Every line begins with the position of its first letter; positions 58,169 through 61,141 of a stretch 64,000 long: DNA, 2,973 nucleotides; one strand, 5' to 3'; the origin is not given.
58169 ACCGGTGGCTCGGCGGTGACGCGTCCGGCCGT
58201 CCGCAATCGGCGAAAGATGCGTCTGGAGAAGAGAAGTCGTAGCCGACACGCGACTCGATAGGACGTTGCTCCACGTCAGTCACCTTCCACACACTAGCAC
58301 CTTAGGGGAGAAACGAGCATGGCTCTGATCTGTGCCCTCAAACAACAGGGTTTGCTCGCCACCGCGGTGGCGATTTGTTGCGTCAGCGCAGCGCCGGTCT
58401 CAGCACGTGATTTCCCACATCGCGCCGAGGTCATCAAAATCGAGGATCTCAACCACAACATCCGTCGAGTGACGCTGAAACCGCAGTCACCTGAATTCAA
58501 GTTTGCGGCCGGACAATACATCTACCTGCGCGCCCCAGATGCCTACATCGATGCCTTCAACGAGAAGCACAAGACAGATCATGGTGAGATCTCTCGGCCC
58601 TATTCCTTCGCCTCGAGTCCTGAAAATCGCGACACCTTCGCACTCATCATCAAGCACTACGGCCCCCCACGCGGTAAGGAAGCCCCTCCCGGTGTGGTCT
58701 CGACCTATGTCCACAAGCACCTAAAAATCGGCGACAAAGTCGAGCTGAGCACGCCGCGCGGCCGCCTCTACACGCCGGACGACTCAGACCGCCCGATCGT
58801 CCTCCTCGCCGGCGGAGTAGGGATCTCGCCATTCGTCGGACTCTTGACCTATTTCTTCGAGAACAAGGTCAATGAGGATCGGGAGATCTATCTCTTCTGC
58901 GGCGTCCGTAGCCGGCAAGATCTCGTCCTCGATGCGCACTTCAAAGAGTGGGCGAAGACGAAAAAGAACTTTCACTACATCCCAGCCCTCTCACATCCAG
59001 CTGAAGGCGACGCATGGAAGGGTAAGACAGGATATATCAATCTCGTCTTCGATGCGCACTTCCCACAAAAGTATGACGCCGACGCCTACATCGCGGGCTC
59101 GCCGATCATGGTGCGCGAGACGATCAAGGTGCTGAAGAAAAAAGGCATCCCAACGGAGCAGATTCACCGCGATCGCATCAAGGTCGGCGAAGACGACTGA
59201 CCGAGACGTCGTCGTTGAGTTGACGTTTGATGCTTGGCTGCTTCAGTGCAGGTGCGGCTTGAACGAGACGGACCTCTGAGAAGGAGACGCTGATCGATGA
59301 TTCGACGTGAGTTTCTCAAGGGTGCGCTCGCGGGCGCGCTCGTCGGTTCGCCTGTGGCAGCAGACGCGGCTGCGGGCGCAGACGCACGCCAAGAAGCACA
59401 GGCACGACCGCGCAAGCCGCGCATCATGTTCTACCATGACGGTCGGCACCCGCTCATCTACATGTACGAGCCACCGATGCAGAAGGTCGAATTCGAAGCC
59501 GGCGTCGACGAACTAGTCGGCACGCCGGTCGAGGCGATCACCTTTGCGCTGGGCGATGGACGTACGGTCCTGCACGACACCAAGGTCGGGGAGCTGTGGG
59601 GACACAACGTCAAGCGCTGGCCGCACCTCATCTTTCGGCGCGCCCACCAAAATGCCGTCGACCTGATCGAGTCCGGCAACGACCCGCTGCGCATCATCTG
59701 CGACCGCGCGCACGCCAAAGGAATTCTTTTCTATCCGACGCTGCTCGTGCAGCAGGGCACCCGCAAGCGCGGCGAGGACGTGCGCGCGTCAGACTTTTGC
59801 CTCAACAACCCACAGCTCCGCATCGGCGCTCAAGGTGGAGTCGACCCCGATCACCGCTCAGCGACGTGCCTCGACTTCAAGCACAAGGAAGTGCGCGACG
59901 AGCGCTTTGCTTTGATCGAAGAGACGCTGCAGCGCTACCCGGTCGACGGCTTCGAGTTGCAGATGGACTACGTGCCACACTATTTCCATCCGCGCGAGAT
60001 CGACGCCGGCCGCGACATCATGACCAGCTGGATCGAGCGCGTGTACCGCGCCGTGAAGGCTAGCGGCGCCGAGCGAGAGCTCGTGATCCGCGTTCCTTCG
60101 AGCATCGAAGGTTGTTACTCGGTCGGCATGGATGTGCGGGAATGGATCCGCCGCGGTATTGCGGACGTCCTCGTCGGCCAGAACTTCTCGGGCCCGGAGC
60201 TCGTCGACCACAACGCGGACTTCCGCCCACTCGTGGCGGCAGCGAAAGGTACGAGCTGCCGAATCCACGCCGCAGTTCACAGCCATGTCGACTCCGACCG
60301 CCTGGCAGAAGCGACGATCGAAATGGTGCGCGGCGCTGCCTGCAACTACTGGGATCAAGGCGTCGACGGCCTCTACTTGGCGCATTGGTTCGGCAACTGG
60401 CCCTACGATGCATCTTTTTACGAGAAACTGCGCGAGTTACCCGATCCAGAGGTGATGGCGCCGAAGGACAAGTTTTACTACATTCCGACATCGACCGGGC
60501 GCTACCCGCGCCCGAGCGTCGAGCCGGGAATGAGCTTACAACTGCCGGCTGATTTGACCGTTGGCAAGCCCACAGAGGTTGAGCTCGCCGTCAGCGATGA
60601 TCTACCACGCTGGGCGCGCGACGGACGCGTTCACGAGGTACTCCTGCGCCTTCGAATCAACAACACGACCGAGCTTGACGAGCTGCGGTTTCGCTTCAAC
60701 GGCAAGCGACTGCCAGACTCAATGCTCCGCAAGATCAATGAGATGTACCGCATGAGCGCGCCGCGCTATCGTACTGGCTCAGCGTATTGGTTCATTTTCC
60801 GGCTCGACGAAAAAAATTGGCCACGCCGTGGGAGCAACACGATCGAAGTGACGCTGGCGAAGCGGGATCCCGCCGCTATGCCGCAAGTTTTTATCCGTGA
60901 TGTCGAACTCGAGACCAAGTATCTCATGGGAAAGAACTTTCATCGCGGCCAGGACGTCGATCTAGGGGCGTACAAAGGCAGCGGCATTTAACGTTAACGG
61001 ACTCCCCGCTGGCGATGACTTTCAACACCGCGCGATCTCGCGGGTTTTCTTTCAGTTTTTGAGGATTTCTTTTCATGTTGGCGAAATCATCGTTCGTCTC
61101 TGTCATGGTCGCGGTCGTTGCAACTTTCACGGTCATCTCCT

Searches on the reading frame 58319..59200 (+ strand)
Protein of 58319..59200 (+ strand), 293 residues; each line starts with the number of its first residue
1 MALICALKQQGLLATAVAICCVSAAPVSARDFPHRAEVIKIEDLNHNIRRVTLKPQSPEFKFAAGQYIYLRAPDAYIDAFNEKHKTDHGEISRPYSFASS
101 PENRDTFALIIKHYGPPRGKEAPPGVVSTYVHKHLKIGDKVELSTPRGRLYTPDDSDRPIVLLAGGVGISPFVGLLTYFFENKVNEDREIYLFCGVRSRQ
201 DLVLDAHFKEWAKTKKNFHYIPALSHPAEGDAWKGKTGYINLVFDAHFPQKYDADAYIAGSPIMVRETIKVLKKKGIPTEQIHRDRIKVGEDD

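Call 75: search_protein_families(library=ncbifam, proteins=[window:58319-59200:+], max_evalue=1e-10)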
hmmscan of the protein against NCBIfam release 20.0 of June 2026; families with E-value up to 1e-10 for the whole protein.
window:58319-59200:+ (293 aa): 12 families
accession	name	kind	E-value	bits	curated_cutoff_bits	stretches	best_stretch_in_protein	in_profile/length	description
TIGR01941.1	nqrF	equivalog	3.1e-33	115.3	295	1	78-285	193-401/405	NADH:ubiquinone reductase (Na(+)-transporting) subunit F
NF008822.0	PRK11872.1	equivalog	6.4e-30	104.3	402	1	36-287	109-335/341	anthranilate 1,2-dioxygenase electron transfer component AntC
NF005963.0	PRK08051.1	equivalog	9.9e-30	103.5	230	1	36-285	6-228/233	NAD(P)H-flavin reductase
NF040810.1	BenC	equivalog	1.4e-29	103.3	430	1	22-286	93-329/333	benzoate 1,2-dioxygenase electron transfer component BenC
NF009805.0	PRK13289.1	equivalog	4.4e-27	95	432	1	48-283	169-388/399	NO-inducible flavohemoprotein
NF052252.1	flav_redu_LuxG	exception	1.1e-26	93.5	340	1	36-285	3-227/232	flavin mononucleotide reductase LuxG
NF045803.1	MethMoxFADbindMmoC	equivalog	4.8e-23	81.5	500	1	33-286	106-339/343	aromatic/alkene monooxygenase hydroxylase FAD-binding subunit MmoC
TIGR02911.1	sulfite_red_B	equivalog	2.4e-18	66.2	288.6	1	125-283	67-220/261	anaerobic sulfite reductase subunit AsrB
NF058606.1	GlBtMonoRdsGbcB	equivalog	8.6e-18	64.4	500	1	86-285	55-245/362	glycine betaine monooxygenase reductase subunit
TIGR02160.1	PA_CoA_Oxy5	hypoth_equivalog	8.7e-14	51.1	420.8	1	59-291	30-245/352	1,2-phenylacetyl-CoA epoxidase subunit PaaE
NF006220.0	PRK08345.1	subfamily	2.4e-12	46.7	395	1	34-283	11-247/294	cytochrome-c3 hydrogenase subunit gamma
NF045929.1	FNRPetHCyano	equivalog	8e-11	41.4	600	1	93-226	185-332/411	ferredoxin--NADP reductase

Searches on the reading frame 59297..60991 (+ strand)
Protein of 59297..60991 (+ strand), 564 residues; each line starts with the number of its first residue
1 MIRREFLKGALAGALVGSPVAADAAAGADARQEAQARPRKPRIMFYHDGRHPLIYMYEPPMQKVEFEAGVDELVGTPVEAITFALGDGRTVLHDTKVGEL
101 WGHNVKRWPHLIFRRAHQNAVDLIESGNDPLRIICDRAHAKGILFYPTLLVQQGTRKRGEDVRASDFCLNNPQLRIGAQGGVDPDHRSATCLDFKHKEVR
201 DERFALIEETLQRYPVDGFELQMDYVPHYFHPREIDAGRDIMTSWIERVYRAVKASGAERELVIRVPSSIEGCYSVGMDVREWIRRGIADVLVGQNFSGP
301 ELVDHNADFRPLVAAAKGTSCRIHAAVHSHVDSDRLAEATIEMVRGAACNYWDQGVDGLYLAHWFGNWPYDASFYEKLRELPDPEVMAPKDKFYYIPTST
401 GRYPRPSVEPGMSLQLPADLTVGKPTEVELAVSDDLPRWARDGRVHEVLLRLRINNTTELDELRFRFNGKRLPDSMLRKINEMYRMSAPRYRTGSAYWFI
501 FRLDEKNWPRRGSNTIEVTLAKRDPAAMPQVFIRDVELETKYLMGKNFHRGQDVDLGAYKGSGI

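Call 74: find_encoding_contigs(protein=window:59297-60991:+, flank=1000, max_places=3)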
Protein window:59297-60991:+ (564 aa): no gene with exactly this product is on record in the collection.

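Call 75: search_protein_families(library=ncbifam, proteins=[window:59297-60991:+], max_evalue=1e-10)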
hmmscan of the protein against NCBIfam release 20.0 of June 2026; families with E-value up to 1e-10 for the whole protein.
window:59297-60991:+ (564 aa): 0 families
